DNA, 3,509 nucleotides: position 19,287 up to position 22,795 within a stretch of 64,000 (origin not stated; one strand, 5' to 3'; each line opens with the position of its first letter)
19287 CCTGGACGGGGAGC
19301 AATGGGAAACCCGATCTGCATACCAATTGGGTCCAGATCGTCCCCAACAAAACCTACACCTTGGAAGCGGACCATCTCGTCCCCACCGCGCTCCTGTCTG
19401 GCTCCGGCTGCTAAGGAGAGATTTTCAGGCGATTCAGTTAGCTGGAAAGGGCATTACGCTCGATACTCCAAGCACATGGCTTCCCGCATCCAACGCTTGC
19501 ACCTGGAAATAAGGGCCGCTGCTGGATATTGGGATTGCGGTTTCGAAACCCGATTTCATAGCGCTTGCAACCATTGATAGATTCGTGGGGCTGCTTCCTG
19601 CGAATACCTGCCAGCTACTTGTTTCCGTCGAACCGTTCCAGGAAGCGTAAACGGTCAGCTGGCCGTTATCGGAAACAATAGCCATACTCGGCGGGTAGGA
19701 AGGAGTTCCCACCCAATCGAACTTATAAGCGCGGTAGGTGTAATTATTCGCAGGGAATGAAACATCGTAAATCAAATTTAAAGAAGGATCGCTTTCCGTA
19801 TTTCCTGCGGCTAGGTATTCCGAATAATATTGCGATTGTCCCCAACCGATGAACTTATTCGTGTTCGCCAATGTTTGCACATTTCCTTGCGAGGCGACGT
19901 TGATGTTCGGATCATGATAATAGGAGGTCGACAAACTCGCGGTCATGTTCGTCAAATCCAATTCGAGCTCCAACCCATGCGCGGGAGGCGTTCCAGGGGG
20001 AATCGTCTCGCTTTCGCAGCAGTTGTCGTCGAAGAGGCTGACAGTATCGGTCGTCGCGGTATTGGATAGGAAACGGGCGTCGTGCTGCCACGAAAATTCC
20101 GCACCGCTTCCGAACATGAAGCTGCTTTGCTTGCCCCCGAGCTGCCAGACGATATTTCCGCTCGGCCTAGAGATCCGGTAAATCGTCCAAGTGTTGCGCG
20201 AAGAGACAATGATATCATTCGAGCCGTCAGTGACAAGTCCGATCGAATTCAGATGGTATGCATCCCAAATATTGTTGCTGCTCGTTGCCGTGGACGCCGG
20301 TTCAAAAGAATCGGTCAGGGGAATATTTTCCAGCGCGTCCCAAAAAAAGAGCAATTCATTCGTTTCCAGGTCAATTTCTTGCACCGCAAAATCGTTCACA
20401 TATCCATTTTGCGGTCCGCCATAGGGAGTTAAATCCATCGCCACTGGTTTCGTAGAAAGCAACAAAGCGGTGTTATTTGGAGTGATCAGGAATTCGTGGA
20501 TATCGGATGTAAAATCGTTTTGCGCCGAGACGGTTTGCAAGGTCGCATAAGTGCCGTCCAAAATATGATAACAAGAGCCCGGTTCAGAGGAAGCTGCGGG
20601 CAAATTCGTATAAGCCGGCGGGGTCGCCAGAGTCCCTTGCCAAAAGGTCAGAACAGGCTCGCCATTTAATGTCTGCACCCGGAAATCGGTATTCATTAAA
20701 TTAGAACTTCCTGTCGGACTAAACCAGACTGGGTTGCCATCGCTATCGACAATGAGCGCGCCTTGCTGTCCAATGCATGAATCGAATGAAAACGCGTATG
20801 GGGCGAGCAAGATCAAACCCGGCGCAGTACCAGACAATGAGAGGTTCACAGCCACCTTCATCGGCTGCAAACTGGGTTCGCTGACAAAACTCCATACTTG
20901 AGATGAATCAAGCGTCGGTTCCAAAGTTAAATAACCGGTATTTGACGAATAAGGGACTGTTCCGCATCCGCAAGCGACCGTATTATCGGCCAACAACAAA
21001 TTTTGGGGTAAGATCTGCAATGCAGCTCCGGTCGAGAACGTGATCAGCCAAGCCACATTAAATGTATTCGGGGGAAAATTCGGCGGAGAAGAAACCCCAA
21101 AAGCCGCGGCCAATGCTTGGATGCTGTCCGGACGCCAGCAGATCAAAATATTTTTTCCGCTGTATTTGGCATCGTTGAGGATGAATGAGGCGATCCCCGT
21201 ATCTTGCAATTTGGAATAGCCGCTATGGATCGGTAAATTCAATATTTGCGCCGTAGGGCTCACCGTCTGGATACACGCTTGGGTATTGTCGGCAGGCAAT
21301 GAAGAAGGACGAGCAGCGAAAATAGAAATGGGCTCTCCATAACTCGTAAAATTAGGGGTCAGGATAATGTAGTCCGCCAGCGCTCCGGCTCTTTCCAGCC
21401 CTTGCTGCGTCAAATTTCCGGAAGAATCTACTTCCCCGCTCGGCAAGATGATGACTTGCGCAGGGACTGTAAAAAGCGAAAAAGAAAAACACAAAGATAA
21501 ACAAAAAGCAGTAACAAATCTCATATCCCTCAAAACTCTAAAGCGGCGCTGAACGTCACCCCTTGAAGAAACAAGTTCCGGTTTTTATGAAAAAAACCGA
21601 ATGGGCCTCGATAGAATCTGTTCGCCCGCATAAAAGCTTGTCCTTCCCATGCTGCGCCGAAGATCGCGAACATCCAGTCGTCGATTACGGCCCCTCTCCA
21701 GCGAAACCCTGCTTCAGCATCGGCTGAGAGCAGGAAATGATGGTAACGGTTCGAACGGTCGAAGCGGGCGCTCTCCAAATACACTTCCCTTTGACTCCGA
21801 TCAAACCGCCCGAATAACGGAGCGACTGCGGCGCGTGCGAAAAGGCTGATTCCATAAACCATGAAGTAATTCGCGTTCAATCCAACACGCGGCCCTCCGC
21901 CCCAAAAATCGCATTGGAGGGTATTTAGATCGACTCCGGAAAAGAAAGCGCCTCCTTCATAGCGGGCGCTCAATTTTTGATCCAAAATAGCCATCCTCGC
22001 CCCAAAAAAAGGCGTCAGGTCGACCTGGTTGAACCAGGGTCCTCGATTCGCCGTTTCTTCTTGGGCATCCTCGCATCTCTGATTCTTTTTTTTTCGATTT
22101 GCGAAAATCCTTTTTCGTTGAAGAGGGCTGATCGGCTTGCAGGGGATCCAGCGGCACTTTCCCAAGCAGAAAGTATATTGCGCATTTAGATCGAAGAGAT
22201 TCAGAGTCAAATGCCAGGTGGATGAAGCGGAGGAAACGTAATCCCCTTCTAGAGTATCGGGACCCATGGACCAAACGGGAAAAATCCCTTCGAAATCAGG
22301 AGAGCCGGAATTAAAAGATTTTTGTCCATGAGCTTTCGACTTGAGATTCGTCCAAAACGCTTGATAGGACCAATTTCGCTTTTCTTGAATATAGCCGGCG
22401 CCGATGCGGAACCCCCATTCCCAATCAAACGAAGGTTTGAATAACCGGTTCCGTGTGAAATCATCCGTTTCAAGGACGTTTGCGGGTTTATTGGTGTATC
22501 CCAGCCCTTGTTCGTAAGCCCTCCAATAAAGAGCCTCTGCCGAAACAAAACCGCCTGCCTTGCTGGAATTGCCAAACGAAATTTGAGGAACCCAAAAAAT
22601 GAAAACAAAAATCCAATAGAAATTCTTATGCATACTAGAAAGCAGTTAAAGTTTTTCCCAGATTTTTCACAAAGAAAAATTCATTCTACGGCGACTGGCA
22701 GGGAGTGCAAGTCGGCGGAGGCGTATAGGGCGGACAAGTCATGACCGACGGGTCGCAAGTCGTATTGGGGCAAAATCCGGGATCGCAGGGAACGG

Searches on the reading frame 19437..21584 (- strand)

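Call 18: search_protein_families(library=pfam, proteins=[window:19437-21584:-], max_evalue=0.001)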
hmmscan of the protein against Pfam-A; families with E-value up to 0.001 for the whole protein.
window:19437-21584:- (716 aa): 2 families
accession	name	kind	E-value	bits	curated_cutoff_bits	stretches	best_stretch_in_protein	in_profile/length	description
PF14269.12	Arylsulfotran_2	-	4.4e-50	171.2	27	1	302-595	1-293/301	Arylsulfotransferase (ASST)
PF05935.17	Arylsulfotrans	-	6.6e-11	42.3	24.2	1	273-587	27-337/374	Arylsulfotransferase (ASST)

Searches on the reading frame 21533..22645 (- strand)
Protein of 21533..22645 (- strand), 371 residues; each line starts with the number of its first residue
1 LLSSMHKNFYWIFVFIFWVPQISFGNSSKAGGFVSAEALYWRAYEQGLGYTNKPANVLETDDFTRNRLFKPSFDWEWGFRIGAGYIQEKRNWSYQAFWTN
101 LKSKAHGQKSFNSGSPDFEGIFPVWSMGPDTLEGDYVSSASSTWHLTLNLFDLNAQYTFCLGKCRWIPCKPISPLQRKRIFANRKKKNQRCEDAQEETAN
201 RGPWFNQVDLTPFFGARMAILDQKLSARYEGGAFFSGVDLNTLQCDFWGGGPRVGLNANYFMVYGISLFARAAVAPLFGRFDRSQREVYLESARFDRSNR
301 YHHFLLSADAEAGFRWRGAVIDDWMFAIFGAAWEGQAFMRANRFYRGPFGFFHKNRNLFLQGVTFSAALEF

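Call 18: search_protein_families(library=pfam, proteins=[window:21533-22645:-], max_evalue=0.001)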
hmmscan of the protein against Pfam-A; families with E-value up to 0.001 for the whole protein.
window:21533-22645:- (371 aa): 1 family
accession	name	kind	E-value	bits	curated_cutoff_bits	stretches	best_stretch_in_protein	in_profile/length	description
PF05150.18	Legionella_OMP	-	1.5e-20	73.8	25.4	1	34-367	11-277/281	Legionella pneumophila major outer membrane protein precursor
